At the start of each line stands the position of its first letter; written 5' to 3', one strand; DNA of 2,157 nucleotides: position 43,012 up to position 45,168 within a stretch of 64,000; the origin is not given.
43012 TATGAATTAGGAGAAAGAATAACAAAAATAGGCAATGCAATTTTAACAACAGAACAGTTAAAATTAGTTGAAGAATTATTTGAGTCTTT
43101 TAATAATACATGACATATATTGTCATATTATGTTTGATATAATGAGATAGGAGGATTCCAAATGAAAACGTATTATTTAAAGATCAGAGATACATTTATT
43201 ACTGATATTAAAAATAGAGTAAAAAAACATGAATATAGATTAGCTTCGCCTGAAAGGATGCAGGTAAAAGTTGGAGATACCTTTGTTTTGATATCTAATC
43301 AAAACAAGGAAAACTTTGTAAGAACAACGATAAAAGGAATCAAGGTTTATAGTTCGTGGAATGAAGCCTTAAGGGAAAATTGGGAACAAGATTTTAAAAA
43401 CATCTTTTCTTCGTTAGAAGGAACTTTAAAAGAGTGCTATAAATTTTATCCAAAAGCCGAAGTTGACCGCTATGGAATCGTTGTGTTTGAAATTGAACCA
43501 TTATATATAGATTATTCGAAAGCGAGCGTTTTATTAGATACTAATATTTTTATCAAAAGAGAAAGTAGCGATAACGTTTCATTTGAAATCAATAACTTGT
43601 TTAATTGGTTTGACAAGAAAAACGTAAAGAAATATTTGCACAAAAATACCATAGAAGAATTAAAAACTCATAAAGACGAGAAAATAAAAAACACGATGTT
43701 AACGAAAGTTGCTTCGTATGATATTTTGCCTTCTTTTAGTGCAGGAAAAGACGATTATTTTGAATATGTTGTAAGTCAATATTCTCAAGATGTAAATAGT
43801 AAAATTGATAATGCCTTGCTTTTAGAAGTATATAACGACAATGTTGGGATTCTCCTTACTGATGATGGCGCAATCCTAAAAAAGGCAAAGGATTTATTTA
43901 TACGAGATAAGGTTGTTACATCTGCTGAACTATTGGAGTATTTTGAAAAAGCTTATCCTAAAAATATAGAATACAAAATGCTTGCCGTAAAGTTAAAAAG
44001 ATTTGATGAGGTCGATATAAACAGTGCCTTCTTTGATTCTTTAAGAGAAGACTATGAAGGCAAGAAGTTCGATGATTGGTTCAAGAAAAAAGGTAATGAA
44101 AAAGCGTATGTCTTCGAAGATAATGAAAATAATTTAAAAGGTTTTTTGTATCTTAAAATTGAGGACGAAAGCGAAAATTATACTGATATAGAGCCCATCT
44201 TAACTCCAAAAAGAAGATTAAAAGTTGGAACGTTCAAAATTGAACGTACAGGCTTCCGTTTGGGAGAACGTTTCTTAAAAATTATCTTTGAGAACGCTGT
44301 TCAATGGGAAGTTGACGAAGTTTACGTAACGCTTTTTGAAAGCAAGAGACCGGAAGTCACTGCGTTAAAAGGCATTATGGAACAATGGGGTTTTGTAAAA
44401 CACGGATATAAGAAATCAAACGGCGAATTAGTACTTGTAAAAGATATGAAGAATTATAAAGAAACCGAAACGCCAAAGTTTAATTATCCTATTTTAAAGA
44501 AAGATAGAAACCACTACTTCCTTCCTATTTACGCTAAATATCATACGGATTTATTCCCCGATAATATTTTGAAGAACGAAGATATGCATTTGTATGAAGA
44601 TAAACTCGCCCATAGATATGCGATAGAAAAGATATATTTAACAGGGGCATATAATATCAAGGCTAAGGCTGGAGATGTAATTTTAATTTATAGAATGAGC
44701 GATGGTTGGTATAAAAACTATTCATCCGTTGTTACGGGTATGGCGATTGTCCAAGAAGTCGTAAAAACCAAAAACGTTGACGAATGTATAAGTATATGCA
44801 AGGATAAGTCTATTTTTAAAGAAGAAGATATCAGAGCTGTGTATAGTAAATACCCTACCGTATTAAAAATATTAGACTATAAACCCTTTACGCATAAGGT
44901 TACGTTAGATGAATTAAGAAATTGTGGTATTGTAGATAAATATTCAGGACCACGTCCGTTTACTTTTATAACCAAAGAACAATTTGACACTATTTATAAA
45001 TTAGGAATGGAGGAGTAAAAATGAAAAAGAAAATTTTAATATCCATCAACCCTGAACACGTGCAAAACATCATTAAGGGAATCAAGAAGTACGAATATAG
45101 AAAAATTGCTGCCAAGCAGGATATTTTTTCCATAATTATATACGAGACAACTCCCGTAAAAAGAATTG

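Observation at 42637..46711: Tightly coupled XRE / ASCH-PIN-GNAT-PUA / ASCH / HNH / hsdM-stub operon: candidate undescribed defence or toxin-antitoxin system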

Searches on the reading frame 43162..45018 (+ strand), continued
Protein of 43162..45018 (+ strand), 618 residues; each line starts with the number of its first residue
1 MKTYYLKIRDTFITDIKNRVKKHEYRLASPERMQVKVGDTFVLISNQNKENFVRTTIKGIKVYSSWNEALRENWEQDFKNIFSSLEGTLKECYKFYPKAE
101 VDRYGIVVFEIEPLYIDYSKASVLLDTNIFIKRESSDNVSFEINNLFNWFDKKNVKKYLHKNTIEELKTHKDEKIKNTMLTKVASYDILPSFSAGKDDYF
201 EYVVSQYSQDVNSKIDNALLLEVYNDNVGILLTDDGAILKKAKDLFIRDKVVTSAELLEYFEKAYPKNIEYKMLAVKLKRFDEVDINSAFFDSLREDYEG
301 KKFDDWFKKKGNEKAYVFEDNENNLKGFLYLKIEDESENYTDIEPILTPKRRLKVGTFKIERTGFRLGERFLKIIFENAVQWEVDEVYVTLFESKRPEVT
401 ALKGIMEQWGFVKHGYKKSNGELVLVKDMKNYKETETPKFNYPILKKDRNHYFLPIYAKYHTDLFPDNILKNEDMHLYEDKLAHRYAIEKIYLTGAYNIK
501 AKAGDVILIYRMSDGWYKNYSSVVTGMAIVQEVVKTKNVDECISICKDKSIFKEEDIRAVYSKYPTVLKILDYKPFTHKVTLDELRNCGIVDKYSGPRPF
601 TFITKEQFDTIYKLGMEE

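Call 38: predict_structure(alignment_id=A2)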
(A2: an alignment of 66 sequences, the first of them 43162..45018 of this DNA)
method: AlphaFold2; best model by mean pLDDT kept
length: 618 residues; sequences in the alignment: 66
mean_pLDDT: 93.7   pTM: 0.83
mean pLDDT of the five models: 93.7, 93.0, 92.5, 92.2, 91.3
residues with pLDDT >= 90: 525; 70-90: 92; 50-70: 1; < 50: 0
segments of 3 or more residues with pLDDT < 50: none
pLDDT, mean of each block of 10 residues (from residue 1): 92 93 97 96 95 97 98 94 95 95 98 92 96 84 93 94 93 90 94 88 94 94 95 97 96 96 88 89 95 93 95 94 95 93 96 95 88 97 97 91 95 97 97 97 96 95 93 86 92 90 97 91 97 95 88 90 92 95 97 92 97 87
secondary structure, 60 per line:
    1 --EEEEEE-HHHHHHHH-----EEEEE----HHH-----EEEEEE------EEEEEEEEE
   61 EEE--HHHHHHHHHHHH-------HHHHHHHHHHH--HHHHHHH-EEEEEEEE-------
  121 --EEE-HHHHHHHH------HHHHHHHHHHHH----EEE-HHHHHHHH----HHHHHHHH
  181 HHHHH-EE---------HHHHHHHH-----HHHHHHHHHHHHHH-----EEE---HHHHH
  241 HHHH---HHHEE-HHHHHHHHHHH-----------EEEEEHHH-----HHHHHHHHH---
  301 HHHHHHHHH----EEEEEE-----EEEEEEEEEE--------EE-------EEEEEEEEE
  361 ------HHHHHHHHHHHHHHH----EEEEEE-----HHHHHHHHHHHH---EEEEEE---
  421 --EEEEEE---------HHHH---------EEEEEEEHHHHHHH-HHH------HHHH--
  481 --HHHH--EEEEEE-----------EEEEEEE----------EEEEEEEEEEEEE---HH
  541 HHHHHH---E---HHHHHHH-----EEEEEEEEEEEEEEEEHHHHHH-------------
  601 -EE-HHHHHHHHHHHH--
elements in order: E3-8 H10-17 E23-27 E40-45 E52-63 H66-77 H85-95 H98-104 E106-113 E123-125 H127-134 H141-152 E157-159 H161-168 H173-185 H198-205 H211-224 E230-232 H236-244 H254-264 E276-280 H289-297 H301-309 E314-319 E325-334 E352-360 H367-381 E386-391 H397-408 E412-417 E423-428 H438-441 E451-457 H458-464 H475-478 H483-486 E489-494 E506-512 E523-535 H539-546 H554-560 E566-581 H582-587 H605-616

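Call 40: fold_search(model_id=the predicted structure, library=pdb)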
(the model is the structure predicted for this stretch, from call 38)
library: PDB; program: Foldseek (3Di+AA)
matches with E <= 10: 884; with E <= 0.001: 70
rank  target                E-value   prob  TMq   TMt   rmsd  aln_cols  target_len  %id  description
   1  2z0t_A                1.8e-09  1.00  0.17  0.90   2.2       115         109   32  Crystal structure of hypothetical protein PH0355 (released 2007-11-13)
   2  2z0t_B                2.0e-09  1.00  0.17  0.90   2.1       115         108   33  Crystal structure of hypothetical protein PH0355 (released 2007-11-13)
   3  1s04_MODEL_1_A        4.2e-07  1.00  0.16  0.77   3.1       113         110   32  Solution NMR Structure of Protein PF0455 from Pyrococcus furiosus. Northeast Structural Genomics Consortium Ta (released 2005-01-04)
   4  1xne_MODEL_1_A        5.7e-06  1.00  0.16  0.74   3.6       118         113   27  Solution Structure of Pyrococcus furiosus Protein PF0470: The Northeast Structural Genomics Consortium Target  (released 2004-12-14)
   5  1tiq_B                2.1e-05  1.00  0.19  0.57   5.9       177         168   16  Crystal Structure of an Acetyltransferase (PaiA) in complex with CoA and DTT from Bacillus subtilis, Northeast Structu (released 2004-07-13)
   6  2oh1_B                3.1e-05  1.00  0.18  0.54   6.6       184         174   16  Crystal structure of acetyltransferase GNAT family (YP_013287.1) from Listeria monocytogenes 4b F2365 at 1.46 A resolu (released 2007-02-13)
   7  8osp_A                3.5e-05  1.00  0.19  0.56   5.5       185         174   15  GCN5-related N-Acetyltransferase from Lactobacillus curiae (released 2023-07-05)
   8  7kpu_A                3.7e-05  1.00  0.20  0.56   5.6       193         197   14  Crystal structure of human NatD (NAA40) bound to a bisubstrate analogue with a C-3 linker (released 2021-06-16)
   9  2oh1_A                4.2e-05  1.00  0.20  0.58   5.6       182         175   16  Crystal structure of acetyltransferase GNAT family (YP_013287.1) from Listeria monocytogenes 4b F2365 at 1.46 A resolu (released 2007-02-13)
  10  5y6c_A                5.3e-05  1.00  0.20  0.78   3.2       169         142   15  Crystal structure of ZmASCH S128A mutant protein from Zymomonas mobilis (released 2018-07-18)
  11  5y6b_A                5.9e-05  1.00  0.20  0.72   3.7       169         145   15  Crystal structure of ZmASCH Y47F mutant protein from Zymomonas mobilis (released 2018-07-18)
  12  5icw_D                6.6e-05  1.00  0.19  0.55   5.4       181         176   12  Crystal structure of human NatF (hNaa60) homodimer bound to Coenzyme A (released 2016-06-22)
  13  6c95_B                7.4e-05  1.00  0.18  0.55   5.7       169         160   12  The Human NatA (Naa10/Naa15) amino-terminal acetyltransferase complex bound to HYPK (released 2018-06-06)
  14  6ag4                  7.4e-05  1.00  0.16  0.48   6.5       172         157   13  Crystal structure of Ard1 N-terminal acetyltransferase H88A/E127A mutant from Sulfolobus solfataricus (released 2019-08-14)
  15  5y6b_B                7.8e-05  1.00  0.20  0.75   3.6       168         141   14  Crystal structure of ZmASCH Y47F mutant protein from Zymomonas mobilis (released 2018-07-18)
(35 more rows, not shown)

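Call 77: search_dna_similar(query=window:43162-45018:+, collection=plasmids, mode=protein, max_rows=15)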
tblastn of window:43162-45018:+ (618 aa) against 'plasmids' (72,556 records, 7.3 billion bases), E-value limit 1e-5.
Records with a match: 34; places in all: 35; records where one place covers at least 80% of the query: 1.
Best place of each record, by identity: <60% 34.
By first word of the organism name: Rhizobium 4; Sinorhizobium 3; Methylobacterium 2; Mesorhizobium 2; Paenibacillus 2; Natronococcus 1; Paracoccus 1; Halalkaliarchaeum 1; Ensifer 1; Escherichia 1; and 16 more.
By predicted mobility (MOB-suite, as given by PLSDB): non-mobilizable 21; conjugative 11; mobilizable 2.
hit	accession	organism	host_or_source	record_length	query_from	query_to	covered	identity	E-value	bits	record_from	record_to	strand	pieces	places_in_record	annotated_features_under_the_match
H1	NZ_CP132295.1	Natronococcus sp. AD-5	cell culture,sediment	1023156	123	568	72%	29.2%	5e-31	137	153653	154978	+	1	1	record has no annotation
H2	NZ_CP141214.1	Sinorhizobium meliloti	alfalfa,Isolate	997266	119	608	79%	25.2%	3e-26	122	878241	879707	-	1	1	GNAT family N-acetyltransferase | hypothetical protein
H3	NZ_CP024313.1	Rhizobium sp. NXC24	Phaseolus vulgaris,cell culture,plant ...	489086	280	615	54%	35.5%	1e-40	167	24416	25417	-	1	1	EVE domain-containing protein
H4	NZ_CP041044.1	Paracoccus sp. AK26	pure culture,Hexachlorocyclohexane ...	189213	119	591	77%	25.2%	8e-23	111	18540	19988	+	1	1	helix-turn-helix domain-containing protein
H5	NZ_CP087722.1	Halalkaliarchaeum sp. AArc-CO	Kulunda Steppe hypersaline lake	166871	123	558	67%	28.5%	2e-28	153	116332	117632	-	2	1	PIN domain-containing protein | hypothetical protein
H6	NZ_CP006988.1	Rhizobium etli bv. mimosae str. IE4771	Phaseolus vulgaris,whole organism,nodule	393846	117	592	77%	24.7%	2e-21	107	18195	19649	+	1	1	GNAT family N-acetyltransferase | helix-turn-helix domain-containing protein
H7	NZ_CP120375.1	Sinorhizobium garamanticum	Argyrolobium uniflorum,Cell culture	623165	119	608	79%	23.9%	8e-25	118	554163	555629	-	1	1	GNAT family N-acetyltransferase | hypothetical protein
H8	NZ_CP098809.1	Ensifer adhaerens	whole organism,soil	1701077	119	608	79%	23.9%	2e-25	119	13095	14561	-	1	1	none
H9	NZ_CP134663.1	Escherichia coli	Larus michahellis,bacteria,cloaca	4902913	269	615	56%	33.7%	2e-42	172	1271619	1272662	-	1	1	none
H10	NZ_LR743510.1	Methylobacterium bullatum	-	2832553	276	615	55%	34.3%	5e-38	159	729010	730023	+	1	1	none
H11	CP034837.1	Rahnella aquatilis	Food spoilage microflora,food/cold ...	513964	278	615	55%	34.1%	7e-35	149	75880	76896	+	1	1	N-acetyltransferase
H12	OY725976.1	Phocaeicola massiliensis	-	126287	280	615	54%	34.0%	5e-35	149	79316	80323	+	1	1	none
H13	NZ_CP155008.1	Methylobacterium fujisawaense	concrete cylinder weathered outdoors on ...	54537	119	594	77%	23.9%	4e-19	100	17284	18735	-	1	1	hypothetical protein | helix-turn-helix domain-containing protein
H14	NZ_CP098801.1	Rhizobium anhuiense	Trifolium dubium,Cell culture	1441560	117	592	77%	23.9%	2e-19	100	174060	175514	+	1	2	record has no annotation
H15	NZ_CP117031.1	Vibrio tubiashii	Babylonia areolata,bacterial pure ...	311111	281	615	54%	33.7%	9e-37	154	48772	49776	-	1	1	N-acetyltransferase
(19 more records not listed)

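Call 78: search_dna_similar(query=window:43162-45018:+, collection=phages, mode=protein, max_rows=15)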
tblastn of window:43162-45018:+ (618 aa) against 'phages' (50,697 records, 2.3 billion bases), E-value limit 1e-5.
Records with a match: 16; places in all: 16; records where one place covers at least 80% of the query: 0.
Best place of each record, by identity: <60% 16.
By first word of the organism name: Escherichia 8; Lactobacillus 2; Methanothermobacter 2; Salmonella 1; Bacteriophage 1; Lacticaseibacillus 1; Enterococcus 1.
By host as written in the record: - 8; Escherichia coli 4; Lactobacillus johnsonii 1; uncultured Helicobacter sp. 1; Escherichia coli C 1; Lacticaseibacillus paracasei LMG 19719 1.
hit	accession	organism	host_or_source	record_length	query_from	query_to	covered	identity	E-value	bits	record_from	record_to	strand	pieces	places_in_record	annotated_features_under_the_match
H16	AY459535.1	Lactobacillus prophage Lj965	-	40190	275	615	55%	35.2%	1e-38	159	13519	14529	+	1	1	putative protein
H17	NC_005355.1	Lactobacillus prophage Lj965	Lactobacillus johnsonii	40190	275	615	55%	35.2%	1e-38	159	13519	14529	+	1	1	hypothetical protein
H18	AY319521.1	Salmonella phage SopEPhi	-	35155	274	596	52%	36.6%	4e-44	176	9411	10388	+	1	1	unknown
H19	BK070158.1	Bacteriophage sp.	uncultured Helicobacter sp.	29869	272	615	56%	34.1%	6e-16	171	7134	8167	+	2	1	hypothetical protein (x2)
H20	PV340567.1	Escherichia phage PhiR47_2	Escherichia coli C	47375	269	615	56%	33.7%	6e-43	172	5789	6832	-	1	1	GevT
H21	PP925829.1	Escherichia phage IdasGreatGrand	Escherichia coli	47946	269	615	56%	33.7%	6e-43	172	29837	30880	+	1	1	hypothetical protein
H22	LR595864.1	Escherichia phage 4A7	-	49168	269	615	56%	33.7%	6e-43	172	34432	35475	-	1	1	hypothetical protein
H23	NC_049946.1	Escherichia phage 4A7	-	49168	269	615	56%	33.7%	6e-43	172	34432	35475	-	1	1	hypothetical protein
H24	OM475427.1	Escherichia phage D2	Escherichia coli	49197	269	615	56%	33.7%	6e-43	172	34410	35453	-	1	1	hypothetical protein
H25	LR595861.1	Escherichia virus Lambda_4C10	-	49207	269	615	56%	33.7%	6e-43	172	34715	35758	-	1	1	FIG00638478: hypothetical protein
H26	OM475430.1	Escherichia phage 3W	Escherichia coli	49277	269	615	56%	33.7%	6e-43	172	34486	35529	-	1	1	hypothetical protein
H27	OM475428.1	Escherichia phage 1W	Escherichia coli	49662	269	615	56%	33.7%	6e-43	172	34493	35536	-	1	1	hypothetical protein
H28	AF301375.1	Methanothermobacter phage psiM100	-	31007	123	556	70%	25.1%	1e-20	103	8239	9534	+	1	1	inserted fragment IFa | ORFD: unknown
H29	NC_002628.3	Methanothermobacter phage psiM100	-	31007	123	556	70%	25.1%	1e-20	103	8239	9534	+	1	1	inserted fragment IFa | ORFD: hypothetical protein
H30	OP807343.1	Lacticaseibacillus phage P7.1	Lacticaseibacillus paracasei LMG 19719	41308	279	615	55%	30.0%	3e-30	133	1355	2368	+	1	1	hypothetical protein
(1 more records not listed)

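Call 79: get_annotated_region(hit=H20, flank=3000)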
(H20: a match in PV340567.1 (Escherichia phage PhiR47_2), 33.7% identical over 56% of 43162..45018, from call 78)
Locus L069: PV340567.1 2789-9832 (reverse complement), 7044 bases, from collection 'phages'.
description: Escherichia phage PhiR47_2, complete genome.
organism: Escherichia phage PhiR47_2 (NCBI taxid 3416489)
taxonomy: Viruses
host: Escherichia coli C; source: -; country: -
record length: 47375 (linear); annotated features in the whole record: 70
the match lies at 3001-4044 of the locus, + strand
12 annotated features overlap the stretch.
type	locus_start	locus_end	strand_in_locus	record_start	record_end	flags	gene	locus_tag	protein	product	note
CDS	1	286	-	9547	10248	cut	-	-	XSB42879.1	DNA replication protein P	-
CDS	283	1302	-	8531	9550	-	-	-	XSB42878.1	DNA replication protein O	-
CDS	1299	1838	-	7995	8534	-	-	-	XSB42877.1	cII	activator protein cII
CDS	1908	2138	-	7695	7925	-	-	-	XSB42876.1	Cro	transcriptional regulator cro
CDS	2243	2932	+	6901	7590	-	-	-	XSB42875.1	cI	repressor protein cI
CDS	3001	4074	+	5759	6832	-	-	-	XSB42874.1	GevT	GevT toxin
CDS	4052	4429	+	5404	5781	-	-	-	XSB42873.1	GevA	GevA antitoxin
CDS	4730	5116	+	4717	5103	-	-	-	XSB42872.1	Kil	prophage Kil protein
CDS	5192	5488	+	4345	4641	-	-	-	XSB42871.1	Gam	host-nuclease inhibitor protein Gam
CDS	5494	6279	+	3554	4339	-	-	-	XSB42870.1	Bet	recombination protein Bet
CDS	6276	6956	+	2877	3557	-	-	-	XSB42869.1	exonuclease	-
CDS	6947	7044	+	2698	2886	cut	-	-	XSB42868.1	hypothetical protein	hypothetical protein orf60a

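Call 101: find_encoding_contigs(protein=P0141, flank=6000, max_places=3)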
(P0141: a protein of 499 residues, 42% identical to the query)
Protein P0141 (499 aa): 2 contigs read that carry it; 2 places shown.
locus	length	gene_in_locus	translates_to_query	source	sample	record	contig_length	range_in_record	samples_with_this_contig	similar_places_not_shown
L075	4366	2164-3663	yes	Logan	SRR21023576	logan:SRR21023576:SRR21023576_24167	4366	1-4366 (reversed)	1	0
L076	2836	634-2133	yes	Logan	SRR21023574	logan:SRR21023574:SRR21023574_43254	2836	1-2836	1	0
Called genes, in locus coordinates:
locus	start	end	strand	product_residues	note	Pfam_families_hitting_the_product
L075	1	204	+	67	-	?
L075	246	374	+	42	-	-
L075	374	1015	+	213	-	-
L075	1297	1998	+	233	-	PF14279:HNH_5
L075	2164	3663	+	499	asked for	-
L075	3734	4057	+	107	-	-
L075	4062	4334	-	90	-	-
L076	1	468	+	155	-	?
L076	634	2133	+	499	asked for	-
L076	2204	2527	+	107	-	-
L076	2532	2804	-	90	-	-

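Call 107: find_related_loci(query=A1, collection=viral_contigs, flank=8000)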
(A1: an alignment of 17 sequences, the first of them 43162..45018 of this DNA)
Query A1 (618 aa) in viral_contigs; peptide patterns used: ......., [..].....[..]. (x = any residue, [..] = any of these).
98 stretches matched a pattern; 2 encode a relative of the query (tblastn E <= 1e-3); 2 distinct loci.
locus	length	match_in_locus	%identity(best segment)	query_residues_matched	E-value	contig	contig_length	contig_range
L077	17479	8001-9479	36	123-611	2e-91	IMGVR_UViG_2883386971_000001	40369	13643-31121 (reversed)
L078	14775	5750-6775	38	275-615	1e-52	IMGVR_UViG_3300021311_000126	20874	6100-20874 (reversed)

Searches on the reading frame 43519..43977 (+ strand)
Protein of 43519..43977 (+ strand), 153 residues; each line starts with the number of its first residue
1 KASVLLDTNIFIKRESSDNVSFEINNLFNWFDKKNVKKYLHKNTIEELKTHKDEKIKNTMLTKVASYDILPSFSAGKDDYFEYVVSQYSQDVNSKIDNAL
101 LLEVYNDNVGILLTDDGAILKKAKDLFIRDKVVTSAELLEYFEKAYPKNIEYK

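Call 58: search_solved_structures(query=A3, max_evalue=10, show_alignments=2)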
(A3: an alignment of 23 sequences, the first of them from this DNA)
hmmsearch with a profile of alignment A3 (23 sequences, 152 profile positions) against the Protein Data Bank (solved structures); distinct sequences matched with E-value up to 10: 1.
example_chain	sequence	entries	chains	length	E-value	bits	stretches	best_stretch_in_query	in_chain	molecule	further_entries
1o4w_A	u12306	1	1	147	0.059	16.6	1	96-127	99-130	PIN (PilT N-terminus) domain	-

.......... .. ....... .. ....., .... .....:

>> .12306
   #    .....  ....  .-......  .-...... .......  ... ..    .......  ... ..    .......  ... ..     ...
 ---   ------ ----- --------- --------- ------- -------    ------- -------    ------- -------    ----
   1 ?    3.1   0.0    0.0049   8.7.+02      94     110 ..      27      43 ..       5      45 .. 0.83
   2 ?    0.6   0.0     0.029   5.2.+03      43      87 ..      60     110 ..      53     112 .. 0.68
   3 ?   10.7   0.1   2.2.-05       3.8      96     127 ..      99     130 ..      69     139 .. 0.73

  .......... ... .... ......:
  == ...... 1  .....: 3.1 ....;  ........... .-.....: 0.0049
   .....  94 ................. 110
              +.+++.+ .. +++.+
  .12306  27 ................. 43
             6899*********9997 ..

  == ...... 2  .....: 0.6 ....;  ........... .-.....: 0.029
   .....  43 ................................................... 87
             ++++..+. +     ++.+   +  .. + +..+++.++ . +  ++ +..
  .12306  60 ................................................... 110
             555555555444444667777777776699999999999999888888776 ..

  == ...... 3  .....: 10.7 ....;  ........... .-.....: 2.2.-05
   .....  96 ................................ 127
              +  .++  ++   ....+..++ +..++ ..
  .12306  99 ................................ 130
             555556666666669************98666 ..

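Call 60: search_protein_families(library=pfam, alignment_id=A3, max_evalue=0.05)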
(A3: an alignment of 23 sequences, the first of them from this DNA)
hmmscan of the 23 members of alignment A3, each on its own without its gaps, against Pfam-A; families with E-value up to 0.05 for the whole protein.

A. member 1, seq(153 aa): 2 families
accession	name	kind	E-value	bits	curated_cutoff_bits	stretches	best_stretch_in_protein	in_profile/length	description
PF16289.11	PIN_12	-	9.8e-05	23.2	32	1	4-101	1-101/172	PIN domain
PF24423.1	OVT1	-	0.0052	17.6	30.9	1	13-58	41-86/100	Major antigen, helical domain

B. families by the number of members that match (of 23 scanned): 12 families
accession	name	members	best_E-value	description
PF13470.12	PIN_3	10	6.3e-07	PIN domain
PF13638.12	PIN_4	5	0.00042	PIN domain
PF16289.11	PIN_12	4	9.8e-05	PIN domain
PF18862.6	ApeA_NTD1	2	0.0043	ApeA N-terminal domain 1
PF01133.22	ER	1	0.0034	Enhancer of rudimentary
PF24423.1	OVT1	1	0.0052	Major antigen, helical domain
PF01850.27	PIN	1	0.017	PIN domain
PF23421.1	DUF7109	1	0.019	Family of unknown function (DUF7109)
PF20781.2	TssR_C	1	0.021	TssR C-terminal domain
PF02212.23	GED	1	0.023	Dynamin GTPase effector domain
PF21461.3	HL_N-beta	1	0.034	Hyaluronate lyase, N-terminal beta-sheet domain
PF20731.2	RE_NgoFVII_C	1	0.045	NgoFVII C-terminal B3-like DNA-binding domain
